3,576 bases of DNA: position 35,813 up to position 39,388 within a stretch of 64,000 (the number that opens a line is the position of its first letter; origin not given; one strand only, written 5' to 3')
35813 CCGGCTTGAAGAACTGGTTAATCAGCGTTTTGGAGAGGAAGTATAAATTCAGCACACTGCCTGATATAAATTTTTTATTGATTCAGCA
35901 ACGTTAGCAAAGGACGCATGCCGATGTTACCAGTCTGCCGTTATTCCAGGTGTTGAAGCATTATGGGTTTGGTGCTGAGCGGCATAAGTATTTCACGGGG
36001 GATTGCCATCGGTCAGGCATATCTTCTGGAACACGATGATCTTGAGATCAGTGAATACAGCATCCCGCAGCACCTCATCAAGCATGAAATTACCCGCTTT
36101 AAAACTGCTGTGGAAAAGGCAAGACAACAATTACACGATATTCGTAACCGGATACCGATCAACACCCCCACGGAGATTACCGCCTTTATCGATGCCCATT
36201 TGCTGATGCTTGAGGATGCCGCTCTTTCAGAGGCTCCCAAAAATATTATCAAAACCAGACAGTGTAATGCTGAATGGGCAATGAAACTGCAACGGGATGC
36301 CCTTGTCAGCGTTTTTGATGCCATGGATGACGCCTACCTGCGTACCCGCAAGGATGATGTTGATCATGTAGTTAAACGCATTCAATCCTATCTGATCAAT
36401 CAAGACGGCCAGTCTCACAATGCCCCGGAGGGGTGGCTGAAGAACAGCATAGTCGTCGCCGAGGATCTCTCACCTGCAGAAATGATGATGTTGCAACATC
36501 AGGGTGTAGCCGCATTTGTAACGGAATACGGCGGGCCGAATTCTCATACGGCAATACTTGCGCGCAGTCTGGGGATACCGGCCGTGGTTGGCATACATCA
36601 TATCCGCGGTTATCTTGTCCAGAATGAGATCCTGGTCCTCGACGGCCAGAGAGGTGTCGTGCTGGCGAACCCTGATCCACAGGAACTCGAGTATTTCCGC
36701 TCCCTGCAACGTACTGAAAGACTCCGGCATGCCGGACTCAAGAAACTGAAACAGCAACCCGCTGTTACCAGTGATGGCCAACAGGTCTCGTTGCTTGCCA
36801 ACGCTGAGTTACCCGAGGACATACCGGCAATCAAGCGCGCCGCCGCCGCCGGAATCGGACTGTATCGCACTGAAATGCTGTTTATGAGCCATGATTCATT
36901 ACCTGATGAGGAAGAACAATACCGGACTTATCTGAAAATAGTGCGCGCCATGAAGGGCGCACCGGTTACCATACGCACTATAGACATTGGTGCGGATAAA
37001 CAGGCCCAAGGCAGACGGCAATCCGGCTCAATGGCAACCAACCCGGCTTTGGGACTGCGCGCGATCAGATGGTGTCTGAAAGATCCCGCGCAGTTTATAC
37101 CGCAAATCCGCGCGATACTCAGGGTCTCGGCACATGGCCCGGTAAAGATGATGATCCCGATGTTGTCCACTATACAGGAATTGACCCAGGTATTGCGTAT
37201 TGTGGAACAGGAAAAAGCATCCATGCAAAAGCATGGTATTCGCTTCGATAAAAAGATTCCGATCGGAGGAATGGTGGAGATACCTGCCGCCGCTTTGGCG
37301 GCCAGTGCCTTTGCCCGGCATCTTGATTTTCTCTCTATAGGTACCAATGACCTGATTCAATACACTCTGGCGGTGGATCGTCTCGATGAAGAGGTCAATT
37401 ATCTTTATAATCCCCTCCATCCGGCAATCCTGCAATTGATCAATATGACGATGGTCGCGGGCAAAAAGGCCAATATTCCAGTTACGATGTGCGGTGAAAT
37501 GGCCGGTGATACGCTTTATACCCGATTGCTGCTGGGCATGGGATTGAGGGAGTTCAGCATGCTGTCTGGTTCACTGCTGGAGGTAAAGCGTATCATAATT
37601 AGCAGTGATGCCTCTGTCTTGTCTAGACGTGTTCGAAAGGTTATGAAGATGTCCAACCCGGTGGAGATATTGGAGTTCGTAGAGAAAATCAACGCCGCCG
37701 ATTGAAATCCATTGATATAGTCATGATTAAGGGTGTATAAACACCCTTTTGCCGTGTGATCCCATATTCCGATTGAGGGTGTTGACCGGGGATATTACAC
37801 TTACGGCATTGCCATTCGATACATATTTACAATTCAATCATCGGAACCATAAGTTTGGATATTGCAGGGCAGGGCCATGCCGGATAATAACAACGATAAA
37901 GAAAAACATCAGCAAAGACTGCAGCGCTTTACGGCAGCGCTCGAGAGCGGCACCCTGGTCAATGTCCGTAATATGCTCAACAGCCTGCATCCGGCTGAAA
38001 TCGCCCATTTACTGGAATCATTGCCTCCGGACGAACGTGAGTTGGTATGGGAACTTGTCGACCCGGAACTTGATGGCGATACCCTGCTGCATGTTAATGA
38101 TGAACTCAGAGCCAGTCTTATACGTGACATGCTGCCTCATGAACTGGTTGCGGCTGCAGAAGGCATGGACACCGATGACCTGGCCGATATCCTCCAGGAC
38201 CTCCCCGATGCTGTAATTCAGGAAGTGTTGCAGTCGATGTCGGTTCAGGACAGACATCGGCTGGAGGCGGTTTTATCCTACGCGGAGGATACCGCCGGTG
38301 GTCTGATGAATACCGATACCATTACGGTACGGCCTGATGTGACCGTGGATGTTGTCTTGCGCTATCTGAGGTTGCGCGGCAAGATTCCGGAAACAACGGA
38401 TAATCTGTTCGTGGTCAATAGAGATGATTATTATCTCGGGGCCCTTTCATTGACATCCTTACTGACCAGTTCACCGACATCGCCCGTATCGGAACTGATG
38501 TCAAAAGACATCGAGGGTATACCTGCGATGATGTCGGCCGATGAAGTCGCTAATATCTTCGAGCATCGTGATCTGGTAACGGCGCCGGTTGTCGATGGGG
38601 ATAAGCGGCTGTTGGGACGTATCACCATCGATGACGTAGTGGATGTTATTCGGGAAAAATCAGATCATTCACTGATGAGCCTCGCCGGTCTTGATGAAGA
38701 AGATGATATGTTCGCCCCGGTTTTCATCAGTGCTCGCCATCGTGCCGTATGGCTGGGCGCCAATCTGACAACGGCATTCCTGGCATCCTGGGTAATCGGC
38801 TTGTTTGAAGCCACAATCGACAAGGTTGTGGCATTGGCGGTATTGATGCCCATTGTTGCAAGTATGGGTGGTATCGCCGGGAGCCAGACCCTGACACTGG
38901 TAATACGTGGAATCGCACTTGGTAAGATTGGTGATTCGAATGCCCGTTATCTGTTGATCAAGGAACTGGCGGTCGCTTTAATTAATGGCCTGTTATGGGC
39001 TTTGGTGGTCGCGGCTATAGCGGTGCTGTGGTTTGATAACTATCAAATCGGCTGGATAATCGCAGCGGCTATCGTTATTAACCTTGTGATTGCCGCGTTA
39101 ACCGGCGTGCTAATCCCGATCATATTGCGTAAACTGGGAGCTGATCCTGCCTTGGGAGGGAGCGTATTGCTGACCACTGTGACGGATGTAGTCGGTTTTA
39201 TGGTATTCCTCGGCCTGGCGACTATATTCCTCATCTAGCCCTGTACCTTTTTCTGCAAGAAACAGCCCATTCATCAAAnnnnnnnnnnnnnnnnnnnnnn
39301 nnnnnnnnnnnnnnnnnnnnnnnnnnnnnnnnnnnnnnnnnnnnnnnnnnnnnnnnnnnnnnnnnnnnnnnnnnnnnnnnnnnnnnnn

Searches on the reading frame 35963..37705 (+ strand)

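Call 32: search_protein_families(library=pfam, proteins=[window:35963-37705:+], max_evalue=0.00001)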
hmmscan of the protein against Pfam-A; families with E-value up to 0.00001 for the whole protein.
window:35963-37705:+ (580 aa): 3 families
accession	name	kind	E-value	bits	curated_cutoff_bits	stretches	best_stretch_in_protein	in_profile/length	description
PF02896.24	PEP-utilizers_C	-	3e-103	345.4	22.8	1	257-547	2-290/293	PEP-utilising enzyme, PEP-binding domain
PF05524.18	PEP-utilisers_N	-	1.7e-32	112.6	24.4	1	6-129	1-121/121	PEP-utilising enzyme, N-terminal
PF00391.29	PEP-utilizers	-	2.6e-23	81.8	23.1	1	160-231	3-72/72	PEP-utilising enzyme, mobile domain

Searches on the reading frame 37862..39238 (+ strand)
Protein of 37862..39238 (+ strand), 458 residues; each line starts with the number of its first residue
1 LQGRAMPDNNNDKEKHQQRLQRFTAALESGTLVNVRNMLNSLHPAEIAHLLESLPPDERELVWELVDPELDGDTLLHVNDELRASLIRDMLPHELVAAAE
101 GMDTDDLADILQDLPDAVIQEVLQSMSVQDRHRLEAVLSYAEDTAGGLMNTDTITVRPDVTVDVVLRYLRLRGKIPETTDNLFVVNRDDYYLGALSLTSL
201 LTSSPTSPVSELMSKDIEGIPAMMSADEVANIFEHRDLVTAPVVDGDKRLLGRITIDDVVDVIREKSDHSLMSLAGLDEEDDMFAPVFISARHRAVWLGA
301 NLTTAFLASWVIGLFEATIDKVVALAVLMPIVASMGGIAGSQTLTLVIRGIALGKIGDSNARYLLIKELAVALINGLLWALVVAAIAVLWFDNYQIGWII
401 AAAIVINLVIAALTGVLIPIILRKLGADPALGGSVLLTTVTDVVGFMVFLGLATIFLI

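Call 32: search_protein_families(library=pfam, proteins=[window:37862-39238:+], max_evalue=0.00001)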
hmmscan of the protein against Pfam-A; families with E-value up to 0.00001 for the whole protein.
window:37862-39238:+ (458 aa): 3 families
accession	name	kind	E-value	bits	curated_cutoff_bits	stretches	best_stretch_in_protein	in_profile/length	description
PF01769.21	MgtE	-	1.5e-32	112.9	27.6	1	329-452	1-125/125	Divalent cation transporter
PF03448.22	MgtE_N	-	2.7e-27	95.7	25.9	1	42-143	1-102/102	MgtE intracellular N domain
PF00571.33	CBS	-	2.7e-13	50.4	24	1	209-264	1-56/57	CBS domain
